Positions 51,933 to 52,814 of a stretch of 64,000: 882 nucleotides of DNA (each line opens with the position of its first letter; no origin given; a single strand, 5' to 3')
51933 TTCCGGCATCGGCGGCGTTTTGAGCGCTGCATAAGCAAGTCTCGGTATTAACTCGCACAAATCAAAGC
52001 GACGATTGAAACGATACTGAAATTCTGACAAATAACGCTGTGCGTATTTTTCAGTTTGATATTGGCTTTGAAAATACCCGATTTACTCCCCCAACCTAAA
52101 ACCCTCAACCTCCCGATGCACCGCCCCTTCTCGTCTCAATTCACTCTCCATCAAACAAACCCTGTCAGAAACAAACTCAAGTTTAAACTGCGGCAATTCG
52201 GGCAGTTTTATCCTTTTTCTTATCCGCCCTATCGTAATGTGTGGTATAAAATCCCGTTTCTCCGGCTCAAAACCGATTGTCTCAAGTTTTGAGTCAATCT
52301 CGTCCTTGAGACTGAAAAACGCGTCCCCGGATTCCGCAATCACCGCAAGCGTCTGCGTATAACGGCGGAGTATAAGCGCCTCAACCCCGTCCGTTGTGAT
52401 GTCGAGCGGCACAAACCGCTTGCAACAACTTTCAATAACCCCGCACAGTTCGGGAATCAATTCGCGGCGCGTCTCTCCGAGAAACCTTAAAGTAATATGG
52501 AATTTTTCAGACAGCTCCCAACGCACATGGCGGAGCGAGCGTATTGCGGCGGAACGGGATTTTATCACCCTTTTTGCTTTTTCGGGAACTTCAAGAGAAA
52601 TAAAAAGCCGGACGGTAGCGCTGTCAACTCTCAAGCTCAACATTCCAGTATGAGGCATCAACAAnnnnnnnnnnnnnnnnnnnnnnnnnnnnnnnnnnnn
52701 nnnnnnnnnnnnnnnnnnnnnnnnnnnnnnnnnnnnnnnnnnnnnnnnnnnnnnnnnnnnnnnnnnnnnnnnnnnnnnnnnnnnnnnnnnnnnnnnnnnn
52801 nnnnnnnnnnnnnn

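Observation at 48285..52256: Array of cassettes separated by copies of the thpR 3' terminus. Two perfect 164-bp direct repeats (A, B) flank the Type II R-M cassette and the IS remnant, and a third diverged native copy (C) follows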

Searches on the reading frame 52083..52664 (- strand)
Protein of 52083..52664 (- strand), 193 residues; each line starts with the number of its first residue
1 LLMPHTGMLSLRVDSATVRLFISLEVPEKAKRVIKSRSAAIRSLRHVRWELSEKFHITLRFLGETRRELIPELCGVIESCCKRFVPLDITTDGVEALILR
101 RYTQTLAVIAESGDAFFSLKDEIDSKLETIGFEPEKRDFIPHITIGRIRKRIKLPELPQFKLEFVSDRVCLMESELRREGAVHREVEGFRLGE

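Call 9: search_protein_families(library=pfam, proteins=[window:52083-52664:-], max_evalue=0.01)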
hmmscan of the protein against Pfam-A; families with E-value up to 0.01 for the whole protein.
window:52083-52664:- (193 aa): 2 families
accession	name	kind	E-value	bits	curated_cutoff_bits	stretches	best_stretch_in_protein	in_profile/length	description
PF02834.22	LigT_PEase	-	1.6e-17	63.9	23.3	2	25-95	2-75/87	LigT like Phosphoesterase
PF13563.12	2_5_RNA_ligase2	-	3e-09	37.5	27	1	54-174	25-148/152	2'-5' RNA ligase superfamily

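Call 10: find_related_loci(query=window:52083-52664:-, collection=genome_contigs, flank=10000)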
Query window:52083-52664:- (193 aa) in genome_contigs; peptide patterns used: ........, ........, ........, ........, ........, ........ (x = any residue, [..] = any of these).
186 stretches matched a pattern; 4 encode a relative of the query (tblastn E <= 1e-3); 4 distinct loci.
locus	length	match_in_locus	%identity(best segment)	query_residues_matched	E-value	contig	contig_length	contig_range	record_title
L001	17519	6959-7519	64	9-193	7e-77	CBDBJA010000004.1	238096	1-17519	MAG: Thermodesulfobacteriota bacterium isolate 9e4b1e2a-9897-4602-aa7f-64ffbed5bca6 genome assembly, contig: contig_4, w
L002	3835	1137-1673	31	18-186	2e-22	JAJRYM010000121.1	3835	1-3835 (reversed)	MAG: Nitrospirae bacterium isolate Dive96_bin3.303 k141_2251636, whole genome shotgun sequence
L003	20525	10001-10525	31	14-181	4e-19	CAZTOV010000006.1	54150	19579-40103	MAG TPA_asm: uncultured Burkholderiales bacterium isolate SRP284430_co1_89 genome assembly, contig: NODE_197_length_5415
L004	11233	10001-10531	30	19-191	1e-17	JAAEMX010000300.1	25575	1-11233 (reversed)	MAG: Lentisphaerae bacterium isolate Bse_17 BseG_CONTIG2399601, whole genome shotgun sequence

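Call 14: find_related_loci(query=window:52083-52664:-, collection=metagenome_contigs, flank=10000)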
Query window:52083-52664:- (193 aa) in metagenome_contigs; peptide patterns used: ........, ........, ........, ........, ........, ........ (x = any residue, [..] = any of these).
348 stretches matched a pattern; 5 encode a relative of the query (tblastn E <= 1e-3); 5 distinct loci.
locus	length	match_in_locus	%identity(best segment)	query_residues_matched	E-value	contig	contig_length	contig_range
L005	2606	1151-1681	32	16-183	4e-21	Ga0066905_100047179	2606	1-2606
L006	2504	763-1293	30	16-183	2e-19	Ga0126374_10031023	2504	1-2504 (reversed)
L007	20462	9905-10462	29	12-192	3e-19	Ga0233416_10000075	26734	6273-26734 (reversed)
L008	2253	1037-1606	29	13-193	8e-18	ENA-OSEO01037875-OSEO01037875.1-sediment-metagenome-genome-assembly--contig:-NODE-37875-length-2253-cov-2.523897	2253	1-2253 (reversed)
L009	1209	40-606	26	13-191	9e-18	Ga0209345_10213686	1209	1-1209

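Call 17: find_homologous_proteins(query=window:52083-52664:-, max_evalue=1e-10)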
Query window:52083-52664:- (193 aa): 19 proteins with E <= 1e-10 among 211 candidates.
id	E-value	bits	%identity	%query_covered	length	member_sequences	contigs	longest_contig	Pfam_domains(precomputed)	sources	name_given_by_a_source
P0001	4.4e-114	397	100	96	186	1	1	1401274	PF02834.23,PF13563.13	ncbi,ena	-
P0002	9.5e-76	272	66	96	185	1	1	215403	PF02834.23,PF13563.13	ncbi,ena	ncbi:RNA 2',3'-cyclic phosphodiesterase [Candidatus Mycalebacterium sp.]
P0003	8.9e-71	256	63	98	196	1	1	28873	PF02834.23,PF13563.13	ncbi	-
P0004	2.2e-68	248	64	93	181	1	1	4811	PF02834.23,PF13563.13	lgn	-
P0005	3.2e-66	241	63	94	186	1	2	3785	PF02834.23,PF13563.13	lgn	-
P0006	3.3e-66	241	61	94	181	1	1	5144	PF02834.23,PF13563.13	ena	-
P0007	7.3e-65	236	61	96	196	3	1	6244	PF02834.23,PF13563.13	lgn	-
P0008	6.4e-64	233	61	94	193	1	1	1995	PF02834.23,PF13563.13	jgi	-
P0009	8.7e-58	213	64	78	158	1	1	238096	PF02834.23,PF13563.13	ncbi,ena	-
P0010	7.4e-15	73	34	91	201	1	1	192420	PF10469.16,PF02834.23,PF13563.13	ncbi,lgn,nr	ncbi:RNA 2',3'-cyclic phosphodiesterase [bacterium]|nr:RNA 2',3'-cyclic phosphodiesterase [bacterium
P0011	1.5e-14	72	31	90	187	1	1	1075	PF02834.23,PF13563.13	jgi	-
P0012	9.8e-14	70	28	93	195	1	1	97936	PF10469.16,PF02834.23,PF13563.13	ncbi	-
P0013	1.5e-13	69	34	87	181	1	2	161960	PF10469.16,PF02834.23,PF13563.13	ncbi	-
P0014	1.6e-13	69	27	90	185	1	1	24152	PF02834.23,PF13563.13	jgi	jgi:RNA 2',3'-cyclic 3'-phosphodiesterase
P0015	1.8e-13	69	32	67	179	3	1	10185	PF10469.16,PF02834.23,PF13563.13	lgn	-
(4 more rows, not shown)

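Call 18: find_encoding_contigs(protein=P0001, flank=10000, max_places=5)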
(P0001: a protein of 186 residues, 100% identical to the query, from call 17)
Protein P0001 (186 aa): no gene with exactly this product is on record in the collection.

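Call 19: find_encoding_contigs(protein=P0002, flank=10000, max_places=5)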
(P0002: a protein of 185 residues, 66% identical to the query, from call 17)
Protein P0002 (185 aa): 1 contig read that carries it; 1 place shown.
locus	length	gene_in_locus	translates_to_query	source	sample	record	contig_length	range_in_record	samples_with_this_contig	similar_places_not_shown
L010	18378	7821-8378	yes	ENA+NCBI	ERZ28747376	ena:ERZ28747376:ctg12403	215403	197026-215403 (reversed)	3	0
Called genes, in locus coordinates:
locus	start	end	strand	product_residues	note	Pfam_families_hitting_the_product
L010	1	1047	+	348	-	?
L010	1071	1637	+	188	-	PF08207:EFP_N, PF01132:EFP, PF09285:Elong-fact-P_C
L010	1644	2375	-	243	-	PF01479:S4, PF00849:PseudoU_synth_2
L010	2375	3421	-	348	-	PF04055:Radical_SAM, PF19288:CofH_C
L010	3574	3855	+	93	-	PF00381:PTS-HPr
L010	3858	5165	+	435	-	PF00815:Histidinol_dh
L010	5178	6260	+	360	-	PF00155:Aminotran_1_2, PF04864:Alliinase_C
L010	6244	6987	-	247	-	PF01790:LGT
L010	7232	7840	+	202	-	PF01844:HNH, PF13395:HNH_4 (weak), PF14279:HNH_5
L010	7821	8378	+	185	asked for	PF02834:LigT_PEase, PF13563:2_5_RNA_ligase2, PF02834:LigT_PEase (weak)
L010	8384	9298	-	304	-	PF14338:Mrr_N (weak), PF04471:Mrr_cat, PF22722:NA-iREase1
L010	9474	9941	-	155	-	-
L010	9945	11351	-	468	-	PF13175:AAA_15, PF13304:AAA_21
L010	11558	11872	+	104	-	PF00829:Ribosomal_L21p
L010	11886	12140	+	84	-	PF01016:Ribosomal_L27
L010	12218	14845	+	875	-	PF01411:tRNA-synt_2c, PF07973:tRNA_SAD, PF02272:DHHA1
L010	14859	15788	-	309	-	PF00140:Sigma70_r1_2 (weak), PF04542:Sigma70_r2, PF04539:Sigma70_r3 (weak), PF04545:Sigma70_r4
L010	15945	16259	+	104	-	PF10262:Rdx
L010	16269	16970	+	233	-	PF00117:GATase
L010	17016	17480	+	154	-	PF01467:CTP_transf_like (weak)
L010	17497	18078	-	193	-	PF01197:Ribosomal_L31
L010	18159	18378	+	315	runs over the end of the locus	PF00850:Hist_deacetyl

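Call 20: find_encoding_contigs(protein=P0003, flank=10000, max_places=5)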
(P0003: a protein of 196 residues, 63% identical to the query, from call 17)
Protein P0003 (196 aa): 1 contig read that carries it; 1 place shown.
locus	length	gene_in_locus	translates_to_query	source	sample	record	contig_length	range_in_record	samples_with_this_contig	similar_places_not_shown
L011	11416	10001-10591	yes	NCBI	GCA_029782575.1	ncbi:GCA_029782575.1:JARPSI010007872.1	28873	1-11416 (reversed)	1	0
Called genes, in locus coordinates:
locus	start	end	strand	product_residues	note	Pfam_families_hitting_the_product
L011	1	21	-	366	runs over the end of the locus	-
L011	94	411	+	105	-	PF08734:GYD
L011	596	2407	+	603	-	PF02518:HATPase_c (weak), PF13589:HATPase_c_3, PF01119:DNA_mis_repair, PF08676:MutL_C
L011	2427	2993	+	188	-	PF08207:EFP_N, PF01132:EFP, PF09285:Elong-fact-P_C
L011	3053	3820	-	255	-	PF01479:S4, PF00849:PseudoU_synth_2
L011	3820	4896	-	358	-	PF04055:Radical_SAM, PF19288:CofH_C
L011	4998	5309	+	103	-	PF00381:PTS-HPr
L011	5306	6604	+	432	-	PF00815:Histidinol_dh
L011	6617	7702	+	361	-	PF00155:Aminotran_1_2, PF04864:Alliinase_C (weak)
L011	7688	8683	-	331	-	PF01790:LGT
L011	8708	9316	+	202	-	PF01844:HNH, PF14279:HNH_5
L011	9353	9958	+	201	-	PF03358:FMN_red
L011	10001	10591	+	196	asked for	PF02834:LigT_PEase, PF13563:2_5_RNA_ligase2, PF02834:LigT_PEase (weak)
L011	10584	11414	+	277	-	?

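Call 27: search_protein_families(library=pfam, proteins=[L001:5657-6280:+, L001:6314-6943:+, L001:7506-8420:+, L001:8514-11282:-, L001:11336-12148:-, L001:12145-12630:-, L001:12627-15251:-, L001:15340-16182:+, L001:16185-16940:+, L011:10584-11414:+], max_evalue=0.001)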
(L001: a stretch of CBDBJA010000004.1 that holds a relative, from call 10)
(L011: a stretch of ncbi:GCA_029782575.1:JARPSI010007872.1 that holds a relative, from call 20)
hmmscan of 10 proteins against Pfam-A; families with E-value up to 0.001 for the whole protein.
L001:5657-6280:+ (207 aa): 3 families
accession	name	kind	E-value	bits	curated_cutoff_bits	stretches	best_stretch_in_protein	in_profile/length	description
PF14279.12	HNH_5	-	2.3e-17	63.1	27.5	1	110-164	1-55/56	HNH endonuclease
PF01844.29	HNH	-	8.4e-15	55.1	21.4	1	110-153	1-45/47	HNH endonuclease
PF13395.12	HNH_4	-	8.7e-05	22.8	22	1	110-158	1-54/54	HNH endonuclease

L001:6314-6943:+ (209 aa): 2 families
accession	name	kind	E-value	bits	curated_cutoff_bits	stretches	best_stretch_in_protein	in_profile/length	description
PF03358.20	FMN_red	-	2.3e-23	82.9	24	1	11-157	2-149/152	NADPH-dependent FMN reductase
PF02525.22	Flavodoxin_2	-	0.00021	21.5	27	1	10-103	1-98/198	Flavodoxin-like fold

L001:7506-8420:+ (304 aa): 3 families
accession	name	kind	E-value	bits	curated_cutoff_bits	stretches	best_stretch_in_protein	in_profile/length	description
PF00561.26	Abhydrolase_1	-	3.3e-29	102.7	25.8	1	36-172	1-134/245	alpha/beta hydrolase fold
PF12697.13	Abhydrolase_6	-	9.1e-18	66.1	26.3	1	38-291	1-216/217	Alpha/beta hydrolase family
PF12146.15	Hydrolase_4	-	9.4e-05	22.3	27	1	39-146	8-114/239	Serine aminopeptidase, S33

L001:8514-11282:- (922 aa): 1 family
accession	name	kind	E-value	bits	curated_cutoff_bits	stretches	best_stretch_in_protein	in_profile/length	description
PF04851.21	ResIII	-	3.7e-10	40.4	22.5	1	105-281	7-140/164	Type III restriction enzyme, res subunit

L001:11336-12148:- (270 aa): 1 family
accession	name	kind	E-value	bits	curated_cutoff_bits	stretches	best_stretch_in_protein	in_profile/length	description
PF08861.15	DUF1828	-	1.1e-18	67.7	22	1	32-124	1-91/91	Domain of unknown function DUF1828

L001:12145-12630:- (161 aa): 0 families

L001:12627-15251:- (874 aa): 1 family
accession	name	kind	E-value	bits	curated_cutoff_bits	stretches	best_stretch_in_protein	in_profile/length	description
PF01555.25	N6_N4_Mtase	-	2.7e-33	116.2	26.7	1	165-493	1-220/221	DNA methylase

L001:15340-16182:+ (280 aa): 0 families

L001:16185-16940:+ (251 aa): 2 families
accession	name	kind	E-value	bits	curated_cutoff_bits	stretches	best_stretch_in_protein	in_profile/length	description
PF07505.17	DUF5131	-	1.5e-102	342.7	28.9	1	5-234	2-243/243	Protein of unknown function (DUF5131)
PF17338.8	GP88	-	5.2e-05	23.6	24.4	1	20-153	38-179/230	Gene product 88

L011:10584-11414:+ (277 aa): 3 families
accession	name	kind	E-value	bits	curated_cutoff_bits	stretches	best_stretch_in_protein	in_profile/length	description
PF00561.26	Abhydrolase_1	-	4.1e-29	102.4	25.8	1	27-275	2-243/245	alpha/beta hydrolase fold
PF12697.13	Abhydrolase_6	-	3.4e-14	54.5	26.3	1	28-274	1-208/217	Alpha/beta hydrolase family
PF12146.15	Hydrolase_4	-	4.8e-05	23.2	27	1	29-137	8-114/239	Serine aminopeptidase, S33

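Call 53: search_protein_families(library=padloc, proteins=[L010:8384-9298:-, L010:9474-9941:-, L010:9945-11351:-], max_evalue=0.001)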
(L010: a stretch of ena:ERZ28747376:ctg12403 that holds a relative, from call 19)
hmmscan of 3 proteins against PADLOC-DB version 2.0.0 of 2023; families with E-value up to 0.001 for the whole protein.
L010:8384-9298:- (304 aa): 9 families
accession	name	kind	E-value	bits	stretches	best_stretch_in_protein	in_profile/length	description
PDLC04819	PDC-S02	-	7.4e-35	118.7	1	120-299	155-330/334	-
PDLC04815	PDC-S02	-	9.2e-30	102.1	1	117-300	165-343/346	-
PDLC04796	PDC-S02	-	3.4e-19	67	1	54-281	173-363/390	-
PDLC04806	PDC-S02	-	2.3e-17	61.3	1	143-291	169-316/324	-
PDLC03657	mREase_IV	-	8e-12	43.1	1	71-275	76-291/317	Type IV methyl-directed restriction enzyme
PDLC05079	PDC-S73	-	7.6e-05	19.7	1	157-227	7-73/752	-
PDLC02416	Aga_REase-TIR-PNTD1-PNTD2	-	0.0001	19.1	1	155-295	4-141/572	Class I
PDLC03852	LmuA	-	0.0002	19.5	1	153-258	12-124/336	-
PDLC02400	Aga_TIR-PNTD1-PNTD2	-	0.00065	16.1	1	155-245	4-90/639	Class I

L010:9474-9941:- (155 aa): 2 families
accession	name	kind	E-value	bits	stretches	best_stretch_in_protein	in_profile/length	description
PDLC04668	PDC-M47B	-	1.3e-05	22.9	1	52-92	72-112/186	-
PDLC04665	PDC-M47B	-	0.00014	19.5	1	30-98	57-120/202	-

L010:9945-11351:- (468 aa): 111 families (the best 25 are shown)
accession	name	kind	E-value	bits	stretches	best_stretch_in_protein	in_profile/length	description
PDLC04033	PD-T4-4_A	-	3.8e-36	123.3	2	273-451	258-443/460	-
PDLC02979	AriA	-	7.8e-32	109.5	1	7-390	5-373/373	-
PDLC04664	PDC-M47A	-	1e-29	101.8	2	277-415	257-388/461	-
PDLC04032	PD-T4-4_A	-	2.5e-27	94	2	317-405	318-406/474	-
PDLC03878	NsnB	-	3.6e-25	87.4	1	8-444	5-325/345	-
PDLC04710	PDC-M56A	-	8.2e-20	69.1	2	283-414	171-309/382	-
PDLC04707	PDC-M55A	-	4.7e-19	66.7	2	252-459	205-406/421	-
PDLC02980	AriA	-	9.7e-17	59.9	1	27-390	1-303/304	-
PDLC04214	HEC-02A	-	1.1e-16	59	2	264-392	160-284/338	-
PDLC02358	Old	-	2.1e-15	54.5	1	344-397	283-338/578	Old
PDLC04213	HEC-02A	-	1.5e-13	49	1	264-393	155-279/337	-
PDLC00096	GajA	-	8e-13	46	1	344-402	286-345/630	AAA ATPase domain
PDLC00062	GajA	-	8.7e-12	42.2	1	343-400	300-355/639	AAA ATPase domain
PDLC04562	PDC-M29A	-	9.9e-12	42.8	1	349-408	275-336/410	-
PDLC00067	GajA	-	2.1e-11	41.1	1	348-392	307-348/604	AAA ATPase domain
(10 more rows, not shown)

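Call 64: list_cluster_members(proteins=[P0001, P0020, P0022, P0141, P0151, P0002, P0030, P0021])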
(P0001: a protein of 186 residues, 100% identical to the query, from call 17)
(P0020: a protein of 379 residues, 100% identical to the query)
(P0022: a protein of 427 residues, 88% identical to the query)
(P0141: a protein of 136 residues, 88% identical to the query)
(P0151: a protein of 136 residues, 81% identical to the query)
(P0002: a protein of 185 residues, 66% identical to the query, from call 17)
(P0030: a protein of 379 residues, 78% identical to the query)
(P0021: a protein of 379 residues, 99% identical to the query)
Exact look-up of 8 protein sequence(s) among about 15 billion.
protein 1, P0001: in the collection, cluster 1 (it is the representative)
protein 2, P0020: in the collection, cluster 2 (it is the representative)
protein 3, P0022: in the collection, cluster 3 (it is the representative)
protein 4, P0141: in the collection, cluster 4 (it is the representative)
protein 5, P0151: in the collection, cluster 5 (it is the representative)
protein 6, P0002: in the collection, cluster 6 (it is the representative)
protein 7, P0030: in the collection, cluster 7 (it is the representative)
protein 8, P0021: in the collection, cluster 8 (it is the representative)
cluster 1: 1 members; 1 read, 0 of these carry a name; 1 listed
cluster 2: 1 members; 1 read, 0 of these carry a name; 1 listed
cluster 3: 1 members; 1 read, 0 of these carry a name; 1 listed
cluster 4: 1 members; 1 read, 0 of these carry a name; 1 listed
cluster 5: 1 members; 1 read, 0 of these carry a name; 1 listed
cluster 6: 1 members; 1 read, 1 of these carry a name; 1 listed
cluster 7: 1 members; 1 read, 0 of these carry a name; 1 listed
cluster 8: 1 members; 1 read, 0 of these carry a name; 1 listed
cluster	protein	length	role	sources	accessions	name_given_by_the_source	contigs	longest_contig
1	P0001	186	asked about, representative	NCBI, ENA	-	-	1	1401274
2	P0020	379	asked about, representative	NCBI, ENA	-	-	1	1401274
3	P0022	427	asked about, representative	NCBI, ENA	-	-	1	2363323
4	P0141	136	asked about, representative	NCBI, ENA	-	-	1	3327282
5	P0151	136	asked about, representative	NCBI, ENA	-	-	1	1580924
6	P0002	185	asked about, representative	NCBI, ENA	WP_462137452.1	RNA 2',3'-cyclic phosphodiesterase [Candidatus Mycalebacterium sp.]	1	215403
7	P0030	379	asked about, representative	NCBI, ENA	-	-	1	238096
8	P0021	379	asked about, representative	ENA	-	-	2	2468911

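Call 72: search_protein_families(library=ncbifam, proteins=[window:52083-52643:-], max_evalue=0.001)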
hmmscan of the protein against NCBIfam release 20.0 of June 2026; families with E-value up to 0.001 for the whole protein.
window:52083-52643:- (186 aa): 2 families
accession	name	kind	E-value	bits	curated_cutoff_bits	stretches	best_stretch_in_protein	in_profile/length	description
TIGR02258.1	2_5_ligase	equivalog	2.4e-29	102.5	65.7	1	11-184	1-180/180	RNA 2',3'-cyclic phosphodiesterase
NF011704.0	PRK15124.1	equivalog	3.9e-05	23.7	184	1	10-182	4-172/176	RNA 2',3'-cyclic phosphodiesterase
